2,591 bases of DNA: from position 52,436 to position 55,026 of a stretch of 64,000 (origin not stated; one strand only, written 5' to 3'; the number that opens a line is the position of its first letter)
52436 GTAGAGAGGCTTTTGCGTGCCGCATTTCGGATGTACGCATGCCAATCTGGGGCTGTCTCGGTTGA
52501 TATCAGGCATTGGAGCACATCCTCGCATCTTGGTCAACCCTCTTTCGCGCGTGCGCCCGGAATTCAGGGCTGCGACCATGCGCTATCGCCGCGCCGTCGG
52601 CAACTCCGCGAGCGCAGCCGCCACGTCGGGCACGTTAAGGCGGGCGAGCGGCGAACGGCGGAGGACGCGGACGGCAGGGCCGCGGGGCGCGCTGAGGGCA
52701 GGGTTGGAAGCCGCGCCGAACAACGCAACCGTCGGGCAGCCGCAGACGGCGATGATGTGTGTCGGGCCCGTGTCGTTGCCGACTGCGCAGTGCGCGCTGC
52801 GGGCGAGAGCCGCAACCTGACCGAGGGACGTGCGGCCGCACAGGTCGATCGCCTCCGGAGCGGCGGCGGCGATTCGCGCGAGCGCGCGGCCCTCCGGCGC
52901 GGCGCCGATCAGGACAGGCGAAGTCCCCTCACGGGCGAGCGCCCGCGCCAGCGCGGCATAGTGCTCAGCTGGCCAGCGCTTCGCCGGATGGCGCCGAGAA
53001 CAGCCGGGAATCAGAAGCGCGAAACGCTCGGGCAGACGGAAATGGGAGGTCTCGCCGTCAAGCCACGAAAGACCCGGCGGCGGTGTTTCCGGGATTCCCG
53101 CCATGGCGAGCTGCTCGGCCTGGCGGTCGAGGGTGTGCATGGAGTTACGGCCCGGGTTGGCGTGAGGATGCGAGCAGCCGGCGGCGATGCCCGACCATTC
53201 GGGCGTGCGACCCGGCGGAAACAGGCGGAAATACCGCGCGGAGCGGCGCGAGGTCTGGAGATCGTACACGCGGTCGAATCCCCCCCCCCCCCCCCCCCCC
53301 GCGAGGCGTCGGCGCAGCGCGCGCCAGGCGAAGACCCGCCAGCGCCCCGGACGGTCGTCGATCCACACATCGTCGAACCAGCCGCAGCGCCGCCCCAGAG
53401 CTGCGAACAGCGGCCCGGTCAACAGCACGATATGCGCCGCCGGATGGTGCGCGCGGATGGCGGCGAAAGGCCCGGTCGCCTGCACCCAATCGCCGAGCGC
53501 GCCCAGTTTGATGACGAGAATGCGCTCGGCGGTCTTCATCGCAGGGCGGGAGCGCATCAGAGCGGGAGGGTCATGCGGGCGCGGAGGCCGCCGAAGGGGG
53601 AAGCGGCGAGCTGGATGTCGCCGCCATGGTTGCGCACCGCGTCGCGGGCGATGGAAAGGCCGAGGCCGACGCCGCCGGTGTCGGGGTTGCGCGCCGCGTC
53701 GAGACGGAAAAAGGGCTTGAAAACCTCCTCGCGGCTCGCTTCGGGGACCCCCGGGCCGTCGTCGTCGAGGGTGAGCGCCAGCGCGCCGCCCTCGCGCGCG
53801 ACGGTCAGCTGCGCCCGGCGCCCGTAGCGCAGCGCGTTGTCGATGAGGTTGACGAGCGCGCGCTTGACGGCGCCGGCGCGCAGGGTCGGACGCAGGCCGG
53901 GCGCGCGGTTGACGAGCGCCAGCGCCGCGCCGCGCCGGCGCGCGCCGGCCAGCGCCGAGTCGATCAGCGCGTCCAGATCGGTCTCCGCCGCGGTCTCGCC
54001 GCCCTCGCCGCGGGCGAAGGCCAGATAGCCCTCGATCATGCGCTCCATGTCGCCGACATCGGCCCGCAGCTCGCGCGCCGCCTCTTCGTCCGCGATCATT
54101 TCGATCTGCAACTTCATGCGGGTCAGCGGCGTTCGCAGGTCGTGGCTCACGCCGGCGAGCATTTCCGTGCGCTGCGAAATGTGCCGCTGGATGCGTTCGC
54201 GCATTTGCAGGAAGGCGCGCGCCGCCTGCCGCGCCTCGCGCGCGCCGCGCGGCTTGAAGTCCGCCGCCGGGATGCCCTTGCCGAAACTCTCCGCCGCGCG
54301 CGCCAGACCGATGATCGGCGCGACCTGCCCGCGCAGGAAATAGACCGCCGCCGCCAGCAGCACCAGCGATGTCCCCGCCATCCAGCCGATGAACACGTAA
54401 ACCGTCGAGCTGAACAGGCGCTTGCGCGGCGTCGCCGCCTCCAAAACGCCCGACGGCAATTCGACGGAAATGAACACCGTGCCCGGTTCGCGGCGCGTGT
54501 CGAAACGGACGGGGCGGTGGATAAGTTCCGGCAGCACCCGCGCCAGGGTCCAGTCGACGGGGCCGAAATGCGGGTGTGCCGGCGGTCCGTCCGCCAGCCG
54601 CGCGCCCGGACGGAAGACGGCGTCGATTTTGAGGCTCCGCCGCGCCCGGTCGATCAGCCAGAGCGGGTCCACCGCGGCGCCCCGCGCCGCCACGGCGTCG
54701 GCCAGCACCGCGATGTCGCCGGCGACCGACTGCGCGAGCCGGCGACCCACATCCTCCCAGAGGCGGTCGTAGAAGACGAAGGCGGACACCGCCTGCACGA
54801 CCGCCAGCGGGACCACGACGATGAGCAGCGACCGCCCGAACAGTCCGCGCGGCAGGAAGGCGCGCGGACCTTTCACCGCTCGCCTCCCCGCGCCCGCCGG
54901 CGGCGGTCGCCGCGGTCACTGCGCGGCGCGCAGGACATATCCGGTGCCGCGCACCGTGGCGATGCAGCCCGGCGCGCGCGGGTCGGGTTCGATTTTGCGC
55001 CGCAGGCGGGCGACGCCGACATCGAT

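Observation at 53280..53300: C21/G21 homopolymer in frame within the LPS heptosyltransferase gene (Gly7)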

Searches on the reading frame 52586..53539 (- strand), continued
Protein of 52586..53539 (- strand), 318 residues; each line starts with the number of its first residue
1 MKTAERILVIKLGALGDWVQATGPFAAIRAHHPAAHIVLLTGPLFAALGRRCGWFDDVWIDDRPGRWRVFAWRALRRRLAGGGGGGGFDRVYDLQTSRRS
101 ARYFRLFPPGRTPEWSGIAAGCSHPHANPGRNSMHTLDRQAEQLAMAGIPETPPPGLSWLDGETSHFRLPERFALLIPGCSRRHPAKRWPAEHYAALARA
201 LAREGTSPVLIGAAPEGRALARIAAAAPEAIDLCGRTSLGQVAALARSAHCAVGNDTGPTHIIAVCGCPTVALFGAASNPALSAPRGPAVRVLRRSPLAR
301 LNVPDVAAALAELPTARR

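Call 32: find_encoding_contigs(protein=P0003, flank=6000, max_places=3)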
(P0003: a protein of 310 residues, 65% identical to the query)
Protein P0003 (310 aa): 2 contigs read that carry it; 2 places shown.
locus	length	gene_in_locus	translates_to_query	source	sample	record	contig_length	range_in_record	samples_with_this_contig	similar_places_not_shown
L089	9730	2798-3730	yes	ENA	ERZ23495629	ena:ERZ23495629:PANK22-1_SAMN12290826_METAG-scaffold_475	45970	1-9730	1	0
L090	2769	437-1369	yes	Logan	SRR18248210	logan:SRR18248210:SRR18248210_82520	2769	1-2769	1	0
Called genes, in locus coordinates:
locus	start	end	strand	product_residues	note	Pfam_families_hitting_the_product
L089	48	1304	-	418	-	PF07498:Rho_N, PF07497:Rho_RNA_bind, PF00006:ATP-synt_ab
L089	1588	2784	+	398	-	PF01546:Peptidase_M20, PF07687:M20_dimer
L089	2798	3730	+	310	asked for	PF01075:Glyco_transf_9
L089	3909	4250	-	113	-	-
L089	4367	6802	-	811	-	PF01588:tRNA_bind, PF03483:B3_4, PF03484:B5, PF17759:tRNA_synthFbeta, PF03147:FDX-ACB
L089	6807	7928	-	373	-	PF02912:Phe_tRNA-synt_N, PF01409:tRNA-synt_2d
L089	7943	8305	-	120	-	PF00453:Ribosomal_L20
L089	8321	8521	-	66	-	PF01632:Ribosomal_L35p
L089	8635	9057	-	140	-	PF05198:IF3_N, PF00707:IF3_C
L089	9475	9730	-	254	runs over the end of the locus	PF00106:adh_short, PF08659:KR (faint), PF13561:adh_short_C2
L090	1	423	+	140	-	?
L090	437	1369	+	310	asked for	PF01075:Glyco_transf_9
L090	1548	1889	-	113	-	-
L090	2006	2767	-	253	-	?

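Call 39: search_solved_structures(query=window:52586-53539:-, max_evalue=0.001, show_alignments=2)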
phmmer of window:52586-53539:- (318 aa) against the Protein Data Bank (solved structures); distinct sequences matched with E-value up to 0.001: 5.
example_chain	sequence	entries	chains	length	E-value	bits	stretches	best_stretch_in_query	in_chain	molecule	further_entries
1psw_A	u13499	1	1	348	1.9e-14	56.8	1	177-294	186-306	ADP-HEPTOSE LPS HEPTOSYLTRANSFERASE II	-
3tov_A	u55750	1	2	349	9.4e-12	48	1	5-286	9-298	Glycosyl transferase family 9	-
2gt1_A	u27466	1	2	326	3.6e-06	29.6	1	185-292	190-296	Lipopolysaccharide heptosyltransferase-1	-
6dfe_A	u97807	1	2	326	3.6e-06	29.6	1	185-292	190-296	ADP-heptose--LPS heptosyltransferase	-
2h1f_A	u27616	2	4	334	3.9e-06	29.5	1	185-292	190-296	Lipopolysaccharide heptosyltransferase-1 | Lipopolysaccharide heptosyltransferase 1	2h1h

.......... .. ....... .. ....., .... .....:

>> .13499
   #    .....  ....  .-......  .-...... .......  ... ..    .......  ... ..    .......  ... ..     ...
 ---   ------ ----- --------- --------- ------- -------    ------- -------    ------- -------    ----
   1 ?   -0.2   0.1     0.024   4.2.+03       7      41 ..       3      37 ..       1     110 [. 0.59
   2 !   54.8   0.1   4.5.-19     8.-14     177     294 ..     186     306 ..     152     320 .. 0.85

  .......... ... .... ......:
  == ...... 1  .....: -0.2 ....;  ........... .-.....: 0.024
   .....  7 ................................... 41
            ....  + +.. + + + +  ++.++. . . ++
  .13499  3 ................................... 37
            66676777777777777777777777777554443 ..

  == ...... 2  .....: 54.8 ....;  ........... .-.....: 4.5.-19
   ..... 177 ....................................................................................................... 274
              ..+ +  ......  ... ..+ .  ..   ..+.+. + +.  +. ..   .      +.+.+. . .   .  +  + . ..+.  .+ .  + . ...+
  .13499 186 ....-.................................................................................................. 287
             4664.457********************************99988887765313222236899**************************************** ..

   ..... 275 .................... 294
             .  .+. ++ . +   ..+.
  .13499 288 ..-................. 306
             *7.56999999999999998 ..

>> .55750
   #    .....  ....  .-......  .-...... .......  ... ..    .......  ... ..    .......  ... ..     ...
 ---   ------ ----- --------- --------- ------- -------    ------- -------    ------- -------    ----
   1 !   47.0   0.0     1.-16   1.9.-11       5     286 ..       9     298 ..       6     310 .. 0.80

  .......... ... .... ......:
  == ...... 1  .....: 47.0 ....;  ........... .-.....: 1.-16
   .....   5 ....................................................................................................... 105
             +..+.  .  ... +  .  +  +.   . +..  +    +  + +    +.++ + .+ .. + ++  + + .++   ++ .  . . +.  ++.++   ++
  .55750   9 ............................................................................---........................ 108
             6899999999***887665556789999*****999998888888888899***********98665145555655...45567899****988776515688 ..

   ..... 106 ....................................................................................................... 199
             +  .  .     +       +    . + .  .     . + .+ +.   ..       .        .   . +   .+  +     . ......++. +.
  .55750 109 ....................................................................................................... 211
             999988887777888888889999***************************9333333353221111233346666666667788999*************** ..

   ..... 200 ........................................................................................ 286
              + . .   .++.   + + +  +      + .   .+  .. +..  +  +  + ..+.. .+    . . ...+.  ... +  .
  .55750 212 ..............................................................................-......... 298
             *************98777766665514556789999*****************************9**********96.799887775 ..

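Call 46: predict_structure(alignment_id=A1)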
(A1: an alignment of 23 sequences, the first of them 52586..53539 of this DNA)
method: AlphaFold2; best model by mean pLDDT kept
length: 318 residues; sequences in the alignment: 23
mean_pLDDT: 91.2   pTM: 0.89
mean pLDDT of the five models: 91.2, 90.8, 90.4, 88.5, 86.6
residues with pLDDT >= 90: 229; 70-90: 78; 50-70: 9; < 50: 2
segments of 3 or more residues with pLDDT < 50: none
pLDDT, mean of each block of 10 residues (from residue 1): 83 92 97 96 93 95 85 86 81 84 83 84 79 91 93 95 95 94 82 98 98 92 97 96 97 96 97 94 94 95 98 75
secondary structure, 60 per line:
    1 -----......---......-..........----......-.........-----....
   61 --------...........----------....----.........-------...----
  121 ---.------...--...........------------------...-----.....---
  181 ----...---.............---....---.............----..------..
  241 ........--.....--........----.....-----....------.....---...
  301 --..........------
elements in order: E6-11 H15-20 H22-31 E36-41 H43-51 E57-60 H69-79 E90-93 H98-106 E114-116 H136-146 E173-177 H191-203 E207-210 H214-226 H239-248 E251-255 H258-265 E270-274 H280-283 E290-294 H303-312

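Call 71: fold_search(model_id=the predicted structure, library=pdb)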
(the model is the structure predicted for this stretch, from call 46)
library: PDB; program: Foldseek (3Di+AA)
matches with E <= 10: 1768; with E <= 0.001: 204
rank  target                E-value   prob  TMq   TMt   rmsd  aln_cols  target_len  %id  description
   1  3tov_A                1.4e-17  1.00  0.79  0.73   3.9       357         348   22  The crystal structure of the glycosyl transferase family 9 from Veillonella parvula DSM 2008 (released 2011-09-21)
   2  3tov_B                1.6e-17  1.00  0.81  0.75   3.7       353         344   21  The crystal structure of the glycosyl transferase family 9 from Veillonella parvula DSM 2008 (released 2011-09-21)
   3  1psw                  2.8e-17  1.00  0.76  0.73   3.9       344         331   24  Structure of E. coli ADP-heptose lps heptosyltransferase II (released 2003-07-08)
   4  6dfe_B                1.7e-16  1.00  0.72  0.71   4.9       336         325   23  The structure of a ternary complex of E. coli WaaC (released 2018-09-05)
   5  2h1f_A                1.7e-16  1.00  0.72  0.71   5.4       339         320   22  E. coli heptosyltransferase WaaC with ADP (released 2007-05-22)
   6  2h1h_A                8.2e-16  1.00  0.73  0.73   4.5       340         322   22  E. coli heptosyltransferase WaaC with ADP-2-deoxy-2-fluoro heptose (released 2007-05-22)
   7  2gt1_A                8.2e-16  1.00  0.72  0.71   4.8       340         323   21  E. coli heptosyltransferase WaaC. (released 2007-05-01)
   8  2h1h_B                2.4e-15  1.00  0.73  0.74   4.2       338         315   22  E. coli heptosyltransferase WaaC with ADP-2-deoxy-2-fluoro heptose (released 2007-05-22)
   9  2gt1_B                2.4e-15  1.00  0.69  0.71   5.3       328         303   22  E. coli heptosyltransferase WaaC. (released 2007-05-01)
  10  9grx_1                4.3e-10  1.00  0.70  0.57   5.0       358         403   14  NDH-PSI-LHCI supercomplex from S. oleracea (released 2025-02-12)
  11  4rb4_C                1.1e-09  1.00  0.53  0.44   5.1       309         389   14  Crystal structure of dodecameric iron-containing heptosyltransferase TibC in complex with ADP-D-beta-D-heptose at 3.9  (released 2014-11-05)
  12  4rb4_B                1.4e-09  1.00  0.50  0.43   5.2       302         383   13  Crystal structure of dodecameric iron-containing heptosyltransferase TibC in complex with ADP-D-beta-D-heptose at 3.9  (released 2014-11-05)
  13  4rb4_K                2.1e-09  1.00  0.53  0.44   5.1       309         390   14  Crystal structure of dodecameric iron-containing heptosyltransferase TibC in complex with ADP-D-beta-D-heptose at 3.9  (released 2014-11-05)
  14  4rb4_E                2.3e-09  1.00  0.50  0.42   5.5       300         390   14  Crystal structure of dodecameric iron-containing heptosyltransferase TibC in complex with ADP-D-beta-D-heptose at 3.9  (released 2014-11-05)
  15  4rb4_G                2.4e-09  1.00  0.50  0.42   5.5       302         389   14  Crystal structure of dodecameric iron-containing heptosyltransferase TibC in complex with ADP-D-beta-D-heptose at 3.9  (released 2014-11-05)
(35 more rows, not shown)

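Call 72: search_protein_families(library=padloc, proteins=[L001:3043-4962:+, L001:4965-6902:+, window:52586-53539:-], max_evalue=0.001)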
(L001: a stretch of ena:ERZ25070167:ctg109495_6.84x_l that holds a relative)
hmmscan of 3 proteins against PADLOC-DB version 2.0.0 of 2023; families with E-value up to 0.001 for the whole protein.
L001:3043-4962:+ (640 aa): 117 families (the best 25 are shown)
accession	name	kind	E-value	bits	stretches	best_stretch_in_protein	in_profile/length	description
PDLC00062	GajA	-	4.4e-245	813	1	1-639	1-637/639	AAA ATPase domain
PDLC00094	GajA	-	1.2e-111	371.9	2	1-366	1-361/569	AAA ATPase domain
PDLC00067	GajA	-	2.8e-79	265.2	1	2-586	4-521/604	AAA ATPase domain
PDLC00070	GajA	-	5.8e-46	155.3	2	1-368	1-360/596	AAA ATPase domain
PDLC00092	GajA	-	9e-35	118.2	2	147-365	161-371/604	AAA ATPase domain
PDLC02358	Old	-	1.9e-32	110.8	2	1-364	2-349/578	Old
PDLC00071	GajA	-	6.8e-31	105.7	2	1-367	1-342/588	AAA ATPase domain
PDLC00066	GajA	-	1.4e-30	104.4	3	306-366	281-340/567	AAA ATPase domain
PDLC02979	AriA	-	2.9e-30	104.3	1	1-345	1-373/373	-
PDLC00090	GajA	-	2.4e-29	100.5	1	1-368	1-389/659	AAA ATPase domain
PDLC00096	GajA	-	1.1e-28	98.4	2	1-362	1-354/630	AAA ATPase domain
PDLC00086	GajA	-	1.4e-28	98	3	1-85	1-85/600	AAA ATPase domain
PDLC00075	GajA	-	5.4e-27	92.5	3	202-366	177-331/536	AAA ATPase domain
PDLC00083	GajA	-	3.5e-26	89.7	1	1-356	1-350/639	AAA ATPase domain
PDLC00069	GajA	-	2.5e-25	87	3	1-90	1-89/687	AAA ATPase domain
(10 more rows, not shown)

L001:4965-6902:+ (646 aa): 52 families (the best 25 are shown)
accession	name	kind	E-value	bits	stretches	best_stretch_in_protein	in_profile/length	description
PDLC00114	GajB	-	4.8e-222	737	1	5-639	1-633/635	UrvD helicase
PDLC00132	GajB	-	3.2e-99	331.3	1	11-625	3-607/625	UrvD helicase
PDLC03802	RTasHel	-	2.8e-71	239.3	2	14-477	8-427/675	DRT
PDLC00117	GajB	-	1.3e-70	236.6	1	5-635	7-596/604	UrvD helicase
PDLC00103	GajB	-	4.6e-52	175.8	1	12-620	17-579/612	UrvD helicase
PDLC00127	GajB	-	5.7e-51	171.7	2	9-387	6-359/594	UrvD helicase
PDLC00130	GajB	-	5.7e-46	154.9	2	11-391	3-362/589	UrvD helicase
PDLC00121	GajB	-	7.4e-44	148.2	2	11-391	5-359/565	UrvD helicase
PDLC00123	GajB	-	3.9e-38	129.4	3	218-315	169-266/540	UrvD helicase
PDLC00107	GajB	-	7.2e-38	128.5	2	23-400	27-381/587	UrvD helicase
PDLC00104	GajB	-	6.3e-36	122.3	2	16-308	7-249/574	UrvD helicase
PDLC00122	GajB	-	8.6e-32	108.7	2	218-317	155-256/502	UrvD helicase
PDLC00138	GajB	-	1.2e-30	104.8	3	215-318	211-314/581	UrvD helicase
PDLC00134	GajB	-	6.3e-30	102.6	1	28-375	32-358/431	UrvD helicase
PDLC00144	GajB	-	5.8e-29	99.1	3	219-373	155-303/559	UrvD helicase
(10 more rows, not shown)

window:52586-53539:- (318 aa): 0 families

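Call 76: find_related_loci(query=window:52586-53539:-, collection=metagenome_contigs, flank=3000)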
Query window:52586-53539:- (318 aa) in metagenome_contigs; peptide patterns used: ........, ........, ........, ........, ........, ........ (x = any residue, [..] = any of these).
600 stretches matched a pattern (row limit reached: there are more); 224 encode a relative of the query (tblastn E <= 1e-3); the best 80 are kept; 80 distinct loci.
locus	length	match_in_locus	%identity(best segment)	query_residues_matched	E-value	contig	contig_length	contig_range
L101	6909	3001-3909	62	2-311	1e-109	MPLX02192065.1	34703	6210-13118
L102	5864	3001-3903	59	6-310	7e-108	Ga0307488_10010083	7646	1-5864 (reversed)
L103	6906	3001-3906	58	5-310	2e-106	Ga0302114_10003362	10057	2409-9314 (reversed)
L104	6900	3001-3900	58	6-310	5e-105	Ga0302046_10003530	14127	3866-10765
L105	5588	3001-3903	55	6-310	2e-104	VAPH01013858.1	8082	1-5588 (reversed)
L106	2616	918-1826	60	4-310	1e-106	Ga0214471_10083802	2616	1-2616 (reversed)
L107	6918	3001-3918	58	1-311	7e-103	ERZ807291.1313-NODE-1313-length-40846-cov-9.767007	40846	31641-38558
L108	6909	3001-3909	56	4-310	2e-102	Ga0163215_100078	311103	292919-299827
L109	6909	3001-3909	56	4-310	2e-102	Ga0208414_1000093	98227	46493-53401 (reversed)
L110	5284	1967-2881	56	2-310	7e-102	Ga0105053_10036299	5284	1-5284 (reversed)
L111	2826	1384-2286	52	6-310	6e-105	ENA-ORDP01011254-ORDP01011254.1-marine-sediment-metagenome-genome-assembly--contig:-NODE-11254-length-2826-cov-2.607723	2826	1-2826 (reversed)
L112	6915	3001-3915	56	7-310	2e-101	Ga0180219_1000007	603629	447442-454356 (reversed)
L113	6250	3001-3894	55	7-308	2e-101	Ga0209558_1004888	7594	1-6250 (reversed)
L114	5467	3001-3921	61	4-310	6e-101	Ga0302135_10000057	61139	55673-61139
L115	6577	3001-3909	55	4-310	3e-101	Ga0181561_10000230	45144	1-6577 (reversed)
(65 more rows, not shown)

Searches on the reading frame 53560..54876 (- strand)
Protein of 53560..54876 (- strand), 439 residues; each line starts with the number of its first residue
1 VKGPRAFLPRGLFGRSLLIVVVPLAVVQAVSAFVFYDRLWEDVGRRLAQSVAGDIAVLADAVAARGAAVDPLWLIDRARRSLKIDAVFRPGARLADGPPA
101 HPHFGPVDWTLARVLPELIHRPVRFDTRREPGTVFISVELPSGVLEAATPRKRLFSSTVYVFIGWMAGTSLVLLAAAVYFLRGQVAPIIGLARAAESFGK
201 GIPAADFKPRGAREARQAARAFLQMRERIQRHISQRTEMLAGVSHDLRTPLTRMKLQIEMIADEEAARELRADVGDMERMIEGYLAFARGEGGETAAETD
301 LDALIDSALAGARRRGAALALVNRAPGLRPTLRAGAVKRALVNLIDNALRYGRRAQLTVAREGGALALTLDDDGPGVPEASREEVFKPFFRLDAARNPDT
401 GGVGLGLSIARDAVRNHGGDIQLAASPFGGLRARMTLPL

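Call 9: search_protein_families(library=pfam, proteins=[window:53560-54876:-])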
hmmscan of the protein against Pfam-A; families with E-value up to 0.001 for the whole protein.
window:53560-54876:- (439 aa): 3 families
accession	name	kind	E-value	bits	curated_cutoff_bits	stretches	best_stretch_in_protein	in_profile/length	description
PF02518.31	HATPase_c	-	3.9e-21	76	26.4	1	337-439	6-109/111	Histidine kinase-, DNA gyrase B-, and HSP90-like ATPase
PF00512.31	HisKA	-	3.4e-11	43.5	26.9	1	235-293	1-66/66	His Kinase A (phospho-acceptor) domain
PF00672.30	HAMP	-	3.5e-06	27.7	25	1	181-230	3-52/53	HAMP domain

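Call 72: search_protein_families(library=padloc, proteins=[L094:2130-3917:-], max_evalue=0.001)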
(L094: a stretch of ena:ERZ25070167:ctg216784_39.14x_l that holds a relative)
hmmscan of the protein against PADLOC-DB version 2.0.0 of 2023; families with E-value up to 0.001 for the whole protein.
L094:2130-3917:- (595 aa): 13 families
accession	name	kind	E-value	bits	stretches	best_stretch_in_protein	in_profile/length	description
PDLC04151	HEC-05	-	2.4e-22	77.4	1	4-577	25-594/600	-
PDLC04709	PDC-M55C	-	1.4e-21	74.8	1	7-417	17-394/554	-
PDLC04150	HEC-05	-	1.6e-13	48.4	1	5-345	8-344/583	-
PDLC04157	HEC-06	-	1.2e-10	38.6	1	66-253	45-231/558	-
PDLC04153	HEC-05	-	2.9e-10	37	1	17-111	19-113/621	-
PDLC04155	HEC-06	-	7.4e-09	32.6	1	67-270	44-257/562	-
PDLC04027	PD-T4-2_A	-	1.9e-08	31.8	1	9-52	42-86/363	-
PDLC03877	NsnA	-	2.6e-07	28.3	0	2-48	48-96/385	-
PDLC02700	Orf5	-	8.1e-07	26.1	0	67-268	36-241/555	Orf5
PDLC04154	HEC-06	-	2.8e-06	24.3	0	82-250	60-235/569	-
PDLC02792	SspE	-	8.5e-06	22.4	1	6-143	12-137/771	SspE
PDLC02693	Orf5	-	1.7e-05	22.1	0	94-250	64-206/543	Orf5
PDLC02687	Orf5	-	0.00021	18.2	0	82-250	54-229/543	Orf5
